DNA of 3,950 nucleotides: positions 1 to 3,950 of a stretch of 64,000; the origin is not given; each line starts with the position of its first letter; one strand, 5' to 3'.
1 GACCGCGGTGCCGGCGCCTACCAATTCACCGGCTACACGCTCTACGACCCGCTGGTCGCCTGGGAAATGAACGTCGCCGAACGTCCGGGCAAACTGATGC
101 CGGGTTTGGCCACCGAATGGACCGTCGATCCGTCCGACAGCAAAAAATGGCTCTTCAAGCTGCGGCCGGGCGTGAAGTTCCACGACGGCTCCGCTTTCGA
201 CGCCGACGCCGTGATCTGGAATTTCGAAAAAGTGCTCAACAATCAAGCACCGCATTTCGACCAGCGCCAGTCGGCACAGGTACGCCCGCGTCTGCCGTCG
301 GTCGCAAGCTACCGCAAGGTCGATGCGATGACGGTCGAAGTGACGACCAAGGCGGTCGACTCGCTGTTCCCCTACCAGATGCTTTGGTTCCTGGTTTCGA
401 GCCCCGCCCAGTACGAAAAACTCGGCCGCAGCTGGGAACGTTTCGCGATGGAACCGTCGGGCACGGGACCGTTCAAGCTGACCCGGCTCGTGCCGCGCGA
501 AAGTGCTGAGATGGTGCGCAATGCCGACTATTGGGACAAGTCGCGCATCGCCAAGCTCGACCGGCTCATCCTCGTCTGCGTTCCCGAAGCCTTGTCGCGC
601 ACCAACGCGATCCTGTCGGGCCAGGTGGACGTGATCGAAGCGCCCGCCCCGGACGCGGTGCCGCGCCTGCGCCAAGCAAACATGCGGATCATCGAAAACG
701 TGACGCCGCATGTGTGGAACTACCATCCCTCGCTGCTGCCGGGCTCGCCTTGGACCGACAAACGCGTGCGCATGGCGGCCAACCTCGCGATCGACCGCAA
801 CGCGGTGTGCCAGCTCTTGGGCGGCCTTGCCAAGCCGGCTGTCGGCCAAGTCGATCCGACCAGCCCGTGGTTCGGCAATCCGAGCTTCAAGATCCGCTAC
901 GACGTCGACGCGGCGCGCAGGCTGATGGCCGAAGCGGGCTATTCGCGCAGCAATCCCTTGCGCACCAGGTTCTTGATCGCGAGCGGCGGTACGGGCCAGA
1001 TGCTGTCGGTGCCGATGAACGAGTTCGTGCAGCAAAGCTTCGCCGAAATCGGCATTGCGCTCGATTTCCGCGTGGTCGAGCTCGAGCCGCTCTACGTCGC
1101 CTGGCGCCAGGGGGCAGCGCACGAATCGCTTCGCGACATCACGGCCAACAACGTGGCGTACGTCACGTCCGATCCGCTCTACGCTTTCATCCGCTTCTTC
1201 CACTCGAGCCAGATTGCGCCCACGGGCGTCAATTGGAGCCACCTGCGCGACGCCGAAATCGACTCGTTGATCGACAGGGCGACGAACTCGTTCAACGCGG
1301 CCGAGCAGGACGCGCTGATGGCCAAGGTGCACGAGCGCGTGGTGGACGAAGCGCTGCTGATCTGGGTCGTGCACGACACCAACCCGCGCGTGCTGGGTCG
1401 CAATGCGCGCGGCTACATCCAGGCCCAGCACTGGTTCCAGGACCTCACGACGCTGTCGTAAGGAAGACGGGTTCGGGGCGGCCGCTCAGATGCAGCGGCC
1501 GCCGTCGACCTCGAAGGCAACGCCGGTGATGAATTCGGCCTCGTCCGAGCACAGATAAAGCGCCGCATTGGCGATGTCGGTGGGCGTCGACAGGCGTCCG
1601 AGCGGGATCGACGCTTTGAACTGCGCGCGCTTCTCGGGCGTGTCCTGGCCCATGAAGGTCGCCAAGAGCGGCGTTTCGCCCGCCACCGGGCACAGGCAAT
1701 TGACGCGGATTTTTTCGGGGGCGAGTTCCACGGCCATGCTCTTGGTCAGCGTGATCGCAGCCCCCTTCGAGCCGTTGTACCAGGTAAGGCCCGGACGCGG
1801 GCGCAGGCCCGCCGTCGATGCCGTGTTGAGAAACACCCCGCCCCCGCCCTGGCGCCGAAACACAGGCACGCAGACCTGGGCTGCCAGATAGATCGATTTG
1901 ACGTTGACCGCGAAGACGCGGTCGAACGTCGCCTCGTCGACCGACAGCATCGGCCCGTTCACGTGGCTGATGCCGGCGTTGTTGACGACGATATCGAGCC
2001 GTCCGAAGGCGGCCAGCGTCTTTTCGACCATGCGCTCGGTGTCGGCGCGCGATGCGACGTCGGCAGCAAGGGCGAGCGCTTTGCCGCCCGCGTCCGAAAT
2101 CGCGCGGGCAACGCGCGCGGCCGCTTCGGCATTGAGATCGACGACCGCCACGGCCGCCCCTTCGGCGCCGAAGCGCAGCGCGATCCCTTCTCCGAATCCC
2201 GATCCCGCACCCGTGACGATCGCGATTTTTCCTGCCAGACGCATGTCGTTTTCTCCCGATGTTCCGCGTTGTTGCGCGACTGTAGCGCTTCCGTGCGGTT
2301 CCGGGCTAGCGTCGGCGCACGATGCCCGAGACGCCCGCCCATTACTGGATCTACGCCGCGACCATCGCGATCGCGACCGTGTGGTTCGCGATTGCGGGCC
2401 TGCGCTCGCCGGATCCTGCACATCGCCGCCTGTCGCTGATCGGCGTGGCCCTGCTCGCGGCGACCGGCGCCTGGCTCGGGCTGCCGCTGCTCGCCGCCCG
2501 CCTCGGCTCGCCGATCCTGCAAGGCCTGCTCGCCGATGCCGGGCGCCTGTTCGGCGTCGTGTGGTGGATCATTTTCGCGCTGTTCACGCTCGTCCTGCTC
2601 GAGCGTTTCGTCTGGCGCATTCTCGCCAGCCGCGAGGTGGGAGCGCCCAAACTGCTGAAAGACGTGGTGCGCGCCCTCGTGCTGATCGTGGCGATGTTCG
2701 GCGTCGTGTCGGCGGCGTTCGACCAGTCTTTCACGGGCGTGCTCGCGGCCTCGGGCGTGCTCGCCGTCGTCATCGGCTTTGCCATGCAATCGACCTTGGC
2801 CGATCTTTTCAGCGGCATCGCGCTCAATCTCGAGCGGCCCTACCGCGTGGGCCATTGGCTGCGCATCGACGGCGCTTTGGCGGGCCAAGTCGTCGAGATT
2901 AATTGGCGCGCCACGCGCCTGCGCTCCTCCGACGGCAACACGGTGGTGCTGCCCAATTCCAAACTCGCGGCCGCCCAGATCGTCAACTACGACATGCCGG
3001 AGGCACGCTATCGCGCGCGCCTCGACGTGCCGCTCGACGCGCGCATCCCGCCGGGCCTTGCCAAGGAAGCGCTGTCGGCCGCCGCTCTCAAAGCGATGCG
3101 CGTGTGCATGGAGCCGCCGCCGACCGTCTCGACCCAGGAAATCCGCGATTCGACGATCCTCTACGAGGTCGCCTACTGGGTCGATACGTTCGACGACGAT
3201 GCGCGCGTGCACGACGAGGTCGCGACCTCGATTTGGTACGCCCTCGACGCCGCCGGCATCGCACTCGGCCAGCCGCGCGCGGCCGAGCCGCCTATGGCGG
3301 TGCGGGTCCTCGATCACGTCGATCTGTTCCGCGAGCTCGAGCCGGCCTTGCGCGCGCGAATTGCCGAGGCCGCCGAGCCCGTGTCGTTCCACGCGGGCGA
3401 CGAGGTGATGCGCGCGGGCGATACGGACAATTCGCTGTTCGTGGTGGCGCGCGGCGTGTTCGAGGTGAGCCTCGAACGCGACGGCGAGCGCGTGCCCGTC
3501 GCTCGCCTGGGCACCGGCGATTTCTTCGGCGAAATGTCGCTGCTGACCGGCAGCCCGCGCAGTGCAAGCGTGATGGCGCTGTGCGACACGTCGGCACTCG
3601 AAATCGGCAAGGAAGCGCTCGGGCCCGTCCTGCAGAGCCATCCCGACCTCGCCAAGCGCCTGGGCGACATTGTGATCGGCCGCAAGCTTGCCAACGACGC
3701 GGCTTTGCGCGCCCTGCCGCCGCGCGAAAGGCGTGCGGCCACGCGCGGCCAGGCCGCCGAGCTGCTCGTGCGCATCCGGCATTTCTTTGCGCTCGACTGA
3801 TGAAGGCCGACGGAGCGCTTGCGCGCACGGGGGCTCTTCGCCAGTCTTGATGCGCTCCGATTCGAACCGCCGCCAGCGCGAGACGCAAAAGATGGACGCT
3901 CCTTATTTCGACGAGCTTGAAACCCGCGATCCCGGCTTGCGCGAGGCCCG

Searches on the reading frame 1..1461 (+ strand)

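Call 60: search_protein_families(library=pfam, proteins=[window:1-1461:+], max_evalue=0.00001)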
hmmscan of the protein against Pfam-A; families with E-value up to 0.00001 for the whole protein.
window:1-1461:+ (486 aa): 1 family
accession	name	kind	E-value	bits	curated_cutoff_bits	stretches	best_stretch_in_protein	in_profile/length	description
PF00496.27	SBP_bac_5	-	7.3e-70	236.4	32.4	1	31-405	1-366/368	Bacterial extracellular solute-binding proteins, family 5 Middle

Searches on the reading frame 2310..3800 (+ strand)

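Call 60: search_protein_families(library=pfam, proteins=[window:2310-3800:+], max_evalue=0.00001)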
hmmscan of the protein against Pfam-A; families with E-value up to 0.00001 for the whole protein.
window:2310-3800:+ (496 aa): 3 families
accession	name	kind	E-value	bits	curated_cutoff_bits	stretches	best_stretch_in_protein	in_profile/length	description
PF00027.35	cNMP_binding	-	1e-21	77.1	27.5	1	358-444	2-89/89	Cyclic nucleotide-binding domain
PF00924.24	MS_channel_2nd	-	3.4e-18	65.9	20.2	1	162-228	2-67/68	Mechanosensitive ion channel, beta-domain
PF21082.3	MS_channel_3rd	-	5.8e-06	27.1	21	0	251-318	19-87/88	Mechanosensitive ion channel MscS, C-terminal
